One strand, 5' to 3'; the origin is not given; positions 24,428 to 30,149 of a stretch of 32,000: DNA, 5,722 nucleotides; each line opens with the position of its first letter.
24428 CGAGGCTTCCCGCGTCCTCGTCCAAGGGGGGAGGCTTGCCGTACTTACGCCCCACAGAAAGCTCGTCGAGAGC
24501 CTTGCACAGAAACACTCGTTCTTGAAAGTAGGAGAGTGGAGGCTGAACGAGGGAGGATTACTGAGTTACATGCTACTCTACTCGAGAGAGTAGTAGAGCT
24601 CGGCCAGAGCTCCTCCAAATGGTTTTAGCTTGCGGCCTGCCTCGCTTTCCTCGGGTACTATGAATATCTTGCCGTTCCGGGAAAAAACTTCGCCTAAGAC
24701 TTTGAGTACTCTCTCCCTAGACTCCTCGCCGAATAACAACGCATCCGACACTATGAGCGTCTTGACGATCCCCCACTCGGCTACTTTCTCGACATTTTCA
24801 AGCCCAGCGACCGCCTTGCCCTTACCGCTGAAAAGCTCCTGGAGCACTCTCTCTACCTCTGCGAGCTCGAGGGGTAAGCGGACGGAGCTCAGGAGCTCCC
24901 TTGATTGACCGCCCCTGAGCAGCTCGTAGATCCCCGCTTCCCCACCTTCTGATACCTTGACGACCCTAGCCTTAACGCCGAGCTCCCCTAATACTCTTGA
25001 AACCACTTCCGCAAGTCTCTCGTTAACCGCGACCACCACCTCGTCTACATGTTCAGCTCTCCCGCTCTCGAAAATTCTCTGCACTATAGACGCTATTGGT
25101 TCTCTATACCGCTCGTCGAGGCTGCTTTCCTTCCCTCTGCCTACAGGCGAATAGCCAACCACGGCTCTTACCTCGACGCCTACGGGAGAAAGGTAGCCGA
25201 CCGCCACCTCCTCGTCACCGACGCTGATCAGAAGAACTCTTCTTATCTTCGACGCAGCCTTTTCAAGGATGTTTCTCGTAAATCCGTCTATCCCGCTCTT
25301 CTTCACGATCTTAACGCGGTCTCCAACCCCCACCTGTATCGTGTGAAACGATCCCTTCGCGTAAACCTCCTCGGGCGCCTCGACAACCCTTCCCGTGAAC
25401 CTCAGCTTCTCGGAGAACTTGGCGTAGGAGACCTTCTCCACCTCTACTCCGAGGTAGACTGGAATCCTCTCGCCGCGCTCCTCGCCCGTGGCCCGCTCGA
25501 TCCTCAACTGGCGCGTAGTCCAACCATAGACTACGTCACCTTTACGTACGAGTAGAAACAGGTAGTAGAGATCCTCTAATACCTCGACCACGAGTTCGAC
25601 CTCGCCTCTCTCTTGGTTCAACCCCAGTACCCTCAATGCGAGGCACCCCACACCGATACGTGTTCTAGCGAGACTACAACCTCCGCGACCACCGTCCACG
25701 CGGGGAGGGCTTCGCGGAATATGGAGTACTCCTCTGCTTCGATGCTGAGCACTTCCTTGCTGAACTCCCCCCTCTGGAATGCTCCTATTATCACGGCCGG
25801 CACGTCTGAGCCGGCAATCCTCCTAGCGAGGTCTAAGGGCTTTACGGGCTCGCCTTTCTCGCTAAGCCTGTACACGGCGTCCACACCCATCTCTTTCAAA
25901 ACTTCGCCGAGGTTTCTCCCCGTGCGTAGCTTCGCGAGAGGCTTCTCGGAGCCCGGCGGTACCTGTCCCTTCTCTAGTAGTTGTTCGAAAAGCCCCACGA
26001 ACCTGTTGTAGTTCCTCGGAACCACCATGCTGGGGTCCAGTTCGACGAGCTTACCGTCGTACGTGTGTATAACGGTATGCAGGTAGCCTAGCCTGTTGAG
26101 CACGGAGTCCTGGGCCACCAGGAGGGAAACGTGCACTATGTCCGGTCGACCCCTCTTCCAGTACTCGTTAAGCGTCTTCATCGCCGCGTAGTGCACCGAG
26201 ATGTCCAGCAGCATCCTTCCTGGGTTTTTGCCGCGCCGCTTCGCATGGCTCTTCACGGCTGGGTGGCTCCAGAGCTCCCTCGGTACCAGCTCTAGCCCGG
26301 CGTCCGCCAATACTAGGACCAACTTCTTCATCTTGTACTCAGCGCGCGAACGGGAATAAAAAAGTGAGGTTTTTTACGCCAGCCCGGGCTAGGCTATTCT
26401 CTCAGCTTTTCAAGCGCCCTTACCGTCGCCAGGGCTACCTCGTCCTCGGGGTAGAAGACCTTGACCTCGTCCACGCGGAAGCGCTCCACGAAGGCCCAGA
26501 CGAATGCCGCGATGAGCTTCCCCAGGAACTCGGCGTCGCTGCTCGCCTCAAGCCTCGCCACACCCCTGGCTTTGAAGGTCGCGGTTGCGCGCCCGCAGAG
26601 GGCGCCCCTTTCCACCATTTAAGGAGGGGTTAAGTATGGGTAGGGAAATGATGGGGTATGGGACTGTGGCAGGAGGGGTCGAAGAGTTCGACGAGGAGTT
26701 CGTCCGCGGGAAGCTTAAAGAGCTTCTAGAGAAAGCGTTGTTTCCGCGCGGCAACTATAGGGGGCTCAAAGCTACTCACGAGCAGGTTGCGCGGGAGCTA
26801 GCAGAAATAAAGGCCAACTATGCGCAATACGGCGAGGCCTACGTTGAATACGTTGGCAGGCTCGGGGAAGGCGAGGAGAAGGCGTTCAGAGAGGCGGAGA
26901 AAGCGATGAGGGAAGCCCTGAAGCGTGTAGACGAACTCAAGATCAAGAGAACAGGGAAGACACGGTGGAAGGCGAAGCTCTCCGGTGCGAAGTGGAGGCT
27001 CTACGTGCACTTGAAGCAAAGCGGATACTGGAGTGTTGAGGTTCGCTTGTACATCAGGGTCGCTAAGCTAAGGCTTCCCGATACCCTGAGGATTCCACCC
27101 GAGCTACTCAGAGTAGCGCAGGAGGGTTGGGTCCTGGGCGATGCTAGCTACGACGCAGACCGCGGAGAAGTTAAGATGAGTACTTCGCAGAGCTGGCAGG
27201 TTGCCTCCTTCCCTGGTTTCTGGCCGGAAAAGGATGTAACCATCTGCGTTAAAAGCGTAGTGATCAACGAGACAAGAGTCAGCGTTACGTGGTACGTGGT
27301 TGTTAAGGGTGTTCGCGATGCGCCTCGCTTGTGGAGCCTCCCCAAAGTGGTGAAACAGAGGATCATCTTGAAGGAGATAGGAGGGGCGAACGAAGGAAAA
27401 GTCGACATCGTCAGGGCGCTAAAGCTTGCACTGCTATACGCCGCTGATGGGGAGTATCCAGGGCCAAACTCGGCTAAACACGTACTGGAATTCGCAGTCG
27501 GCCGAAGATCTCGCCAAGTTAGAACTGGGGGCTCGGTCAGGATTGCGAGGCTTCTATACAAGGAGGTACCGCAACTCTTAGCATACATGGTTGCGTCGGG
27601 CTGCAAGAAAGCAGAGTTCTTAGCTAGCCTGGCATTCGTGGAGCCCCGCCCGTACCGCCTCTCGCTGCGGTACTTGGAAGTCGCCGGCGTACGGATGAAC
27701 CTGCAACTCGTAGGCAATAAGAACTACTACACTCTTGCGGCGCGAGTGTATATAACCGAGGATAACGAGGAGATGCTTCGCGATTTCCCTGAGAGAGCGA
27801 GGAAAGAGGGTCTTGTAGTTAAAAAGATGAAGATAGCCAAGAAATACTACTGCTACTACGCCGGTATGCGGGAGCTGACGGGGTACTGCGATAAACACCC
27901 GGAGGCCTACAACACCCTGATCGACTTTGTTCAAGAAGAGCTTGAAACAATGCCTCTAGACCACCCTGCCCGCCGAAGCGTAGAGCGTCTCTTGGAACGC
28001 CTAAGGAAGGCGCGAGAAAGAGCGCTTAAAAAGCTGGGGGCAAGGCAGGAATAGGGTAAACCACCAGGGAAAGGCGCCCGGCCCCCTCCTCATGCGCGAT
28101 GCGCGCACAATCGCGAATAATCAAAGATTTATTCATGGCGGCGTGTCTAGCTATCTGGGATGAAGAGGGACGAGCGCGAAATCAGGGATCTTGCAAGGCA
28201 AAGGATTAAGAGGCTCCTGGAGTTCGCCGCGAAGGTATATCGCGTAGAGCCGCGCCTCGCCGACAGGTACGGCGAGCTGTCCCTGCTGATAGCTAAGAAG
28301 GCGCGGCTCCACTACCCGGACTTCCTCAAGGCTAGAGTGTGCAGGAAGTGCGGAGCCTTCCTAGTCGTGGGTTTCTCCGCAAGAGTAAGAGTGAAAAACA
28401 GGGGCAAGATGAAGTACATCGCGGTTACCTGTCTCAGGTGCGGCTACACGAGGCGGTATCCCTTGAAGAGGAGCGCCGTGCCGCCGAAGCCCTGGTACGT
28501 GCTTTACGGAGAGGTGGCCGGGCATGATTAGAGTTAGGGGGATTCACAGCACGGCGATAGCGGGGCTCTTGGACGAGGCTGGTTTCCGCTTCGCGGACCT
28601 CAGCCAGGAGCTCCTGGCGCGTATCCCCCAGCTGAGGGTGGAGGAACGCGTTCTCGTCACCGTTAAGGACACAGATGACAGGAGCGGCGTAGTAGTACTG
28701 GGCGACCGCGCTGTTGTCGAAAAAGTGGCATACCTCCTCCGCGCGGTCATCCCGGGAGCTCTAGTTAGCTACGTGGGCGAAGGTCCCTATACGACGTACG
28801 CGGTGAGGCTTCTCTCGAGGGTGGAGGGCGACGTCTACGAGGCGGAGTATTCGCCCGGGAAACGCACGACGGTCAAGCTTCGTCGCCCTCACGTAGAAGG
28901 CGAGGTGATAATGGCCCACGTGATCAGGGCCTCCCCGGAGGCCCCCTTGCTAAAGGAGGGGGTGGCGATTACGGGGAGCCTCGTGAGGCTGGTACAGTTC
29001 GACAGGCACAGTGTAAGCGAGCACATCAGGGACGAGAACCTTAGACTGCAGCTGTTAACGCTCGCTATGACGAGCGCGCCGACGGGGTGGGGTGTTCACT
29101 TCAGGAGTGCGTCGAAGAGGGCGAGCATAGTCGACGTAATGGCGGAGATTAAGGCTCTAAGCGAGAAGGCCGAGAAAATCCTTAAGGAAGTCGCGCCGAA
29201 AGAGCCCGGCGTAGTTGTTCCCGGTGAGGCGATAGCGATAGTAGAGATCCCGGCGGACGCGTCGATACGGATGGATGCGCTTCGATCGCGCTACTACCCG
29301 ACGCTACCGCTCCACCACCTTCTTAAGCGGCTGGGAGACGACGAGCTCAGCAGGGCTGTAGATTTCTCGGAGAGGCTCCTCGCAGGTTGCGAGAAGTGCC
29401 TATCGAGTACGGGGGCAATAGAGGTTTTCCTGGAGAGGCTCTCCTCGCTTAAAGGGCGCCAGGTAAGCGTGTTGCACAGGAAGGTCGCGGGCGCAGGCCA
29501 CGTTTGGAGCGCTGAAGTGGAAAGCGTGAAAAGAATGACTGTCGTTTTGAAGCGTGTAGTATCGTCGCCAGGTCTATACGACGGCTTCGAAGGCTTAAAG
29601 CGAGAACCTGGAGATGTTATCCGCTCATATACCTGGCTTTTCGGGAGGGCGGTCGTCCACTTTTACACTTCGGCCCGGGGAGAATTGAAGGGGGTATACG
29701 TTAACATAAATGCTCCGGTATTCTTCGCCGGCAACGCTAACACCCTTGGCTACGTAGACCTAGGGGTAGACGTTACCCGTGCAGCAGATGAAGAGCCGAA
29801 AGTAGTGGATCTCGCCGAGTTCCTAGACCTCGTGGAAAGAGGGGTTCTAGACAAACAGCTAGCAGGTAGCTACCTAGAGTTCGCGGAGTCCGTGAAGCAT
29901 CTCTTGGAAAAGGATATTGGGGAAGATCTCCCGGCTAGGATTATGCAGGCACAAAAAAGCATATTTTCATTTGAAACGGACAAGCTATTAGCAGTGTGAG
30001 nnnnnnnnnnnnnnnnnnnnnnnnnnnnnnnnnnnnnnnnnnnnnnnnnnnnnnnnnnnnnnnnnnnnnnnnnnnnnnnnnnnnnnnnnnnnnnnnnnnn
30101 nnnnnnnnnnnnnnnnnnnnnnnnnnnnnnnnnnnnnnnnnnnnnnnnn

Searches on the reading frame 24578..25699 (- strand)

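Call 63: search_protein_families(library=pfam, proteins=[window:24578-25699:-], max_evalue=0.01)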
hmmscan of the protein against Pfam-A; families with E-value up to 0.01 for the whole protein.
window:24578-25699:- (373 aa): 2 families
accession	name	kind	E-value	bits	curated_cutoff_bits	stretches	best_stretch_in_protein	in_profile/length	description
PF03463.20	eRF1_1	-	5e-20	72.2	23.8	1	29-148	11-122/123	eRF1 domain 1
PF03465.20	eRF1_3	-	2e-11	44.8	25.8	1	281-371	7-105/106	eRF1 domain 3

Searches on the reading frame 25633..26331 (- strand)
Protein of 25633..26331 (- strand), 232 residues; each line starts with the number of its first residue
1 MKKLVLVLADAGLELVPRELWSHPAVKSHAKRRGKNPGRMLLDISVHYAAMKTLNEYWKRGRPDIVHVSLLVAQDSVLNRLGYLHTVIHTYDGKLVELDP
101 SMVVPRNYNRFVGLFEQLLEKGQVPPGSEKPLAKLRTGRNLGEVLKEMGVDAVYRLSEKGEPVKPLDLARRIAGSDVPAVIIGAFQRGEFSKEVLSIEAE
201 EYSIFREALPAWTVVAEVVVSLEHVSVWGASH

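Call 51: search_protein_families(library=pfam, proteins=[window:25633-26331:-], max_evalue=0.001)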
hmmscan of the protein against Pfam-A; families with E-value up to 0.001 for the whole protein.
window:25633-26331:- (232 aa): 1 family
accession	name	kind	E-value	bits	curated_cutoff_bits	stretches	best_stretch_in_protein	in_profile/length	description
PF03587.19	EMG1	-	1.3e-55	188.5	28.2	1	6-223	1-197/197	EMG1/NEP1 methyltransferase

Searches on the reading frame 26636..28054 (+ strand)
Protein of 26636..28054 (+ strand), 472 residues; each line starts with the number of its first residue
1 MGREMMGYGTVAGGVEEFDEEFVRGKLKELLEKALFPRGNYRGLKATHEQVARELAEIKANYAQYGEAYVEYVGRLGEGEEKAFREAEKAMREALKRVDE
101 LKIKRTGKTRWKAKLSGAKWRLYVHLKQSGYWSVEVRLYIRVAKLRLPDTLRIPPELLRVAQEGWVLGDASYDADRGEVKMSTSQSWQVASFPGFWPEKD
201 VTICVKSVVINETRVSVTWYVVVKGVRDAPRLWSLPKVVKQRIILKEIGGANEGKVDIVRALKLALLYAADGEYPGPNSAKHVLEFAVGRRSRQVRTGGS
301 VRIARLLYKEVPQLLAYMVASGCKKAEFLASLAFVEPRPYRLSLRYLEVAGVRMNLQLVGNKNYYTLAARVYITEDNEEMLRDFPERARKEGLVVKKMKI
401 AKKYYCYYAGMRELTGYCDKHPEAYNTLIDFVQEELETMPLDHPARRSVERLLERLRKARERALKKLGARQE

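Call 8: search_protein_families(library=pfam, proteins=[window:26636-28054:+], max_evalue=0.1)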
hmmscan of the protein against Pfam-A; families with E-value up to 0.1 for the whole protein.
window:26636-28054:+ (472 aa): 1 family
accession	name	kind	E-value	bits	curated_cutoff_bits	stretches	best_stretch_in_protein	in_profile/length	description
PF11157.13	DUF2937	-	0.054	13.7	25.3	0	44-104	31-92/162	Protein of unknown function (DUF2937)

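Call 47: search_protein_families(library=ncbifam, proteins=[window:26636-28054:+], max_evalue=1)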
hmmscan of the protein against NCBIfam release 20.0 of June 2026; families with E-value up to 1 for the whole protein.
window:26636-28054:+ (472 aa): 2 families
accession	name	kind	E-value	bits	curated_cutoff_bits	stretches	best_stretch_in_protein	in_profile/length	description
TIGR01843.1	type_I_hlyD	subfamily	0.054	12.4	208.65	1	27-107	183-263/422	HlyD family type I secretion periplasmic adaptor subunit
TIGR00233.1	trpS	equivalog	0.17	11.1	176.75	1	24-96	253-324/328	tryptophan--tRNA ligase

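Call 84: search_protein_families(library=padloc, proteins=[window:26636-28054:+], max_evalue=0.1)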
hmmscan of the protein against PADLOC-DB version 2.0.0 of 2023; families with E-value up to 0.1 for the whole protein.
window:26636-28054:+ (472 aa): 0 families

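Call 85: search_protein_families(library=phrogs, proteins=[window:26636-28054:+], max_evalue=0.1)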
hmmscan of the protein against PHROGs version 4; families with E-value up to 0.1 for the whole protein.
window:26636-28054:+ (472 aa): 0 families

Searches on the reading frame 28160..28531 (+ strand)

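Call 51: search_protein_families(library=pfam, proteins=[window:28160-28531:+], max_evalue=0.001)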
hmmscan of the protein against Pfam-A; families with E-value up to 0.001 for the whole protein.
window:28160-28531:+ (123 aa): 1 family
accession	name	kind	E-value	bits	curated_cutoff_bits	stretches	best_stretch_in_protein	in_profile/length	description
PF04032.22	Rpr2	-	1.2e-15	58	29.3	1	15-95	1-90/90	RNAse P Rpr2/Rpp21/SNM1 subunit domain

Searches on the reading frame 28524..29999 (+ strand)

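Call 51: search_protein_families(library=pfam, proteins=[window:28524-29999:+], max_evalue=0.001)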
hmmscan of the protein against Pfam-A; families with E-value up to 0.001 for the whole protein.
window:28524-29999:+ (491 aa): 2 families
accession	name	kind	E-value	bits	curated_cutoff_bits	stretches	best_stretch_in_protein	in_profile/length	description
PF04167.18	DUF402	-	1.8e-12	47.7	23.9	1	368-433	5-68/68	Protein of unknown function (DUF402)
PF10150.14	RNase_E_G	-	2e-05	24.6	25.5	1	149-232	2-87/270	Ribonuclease E/G family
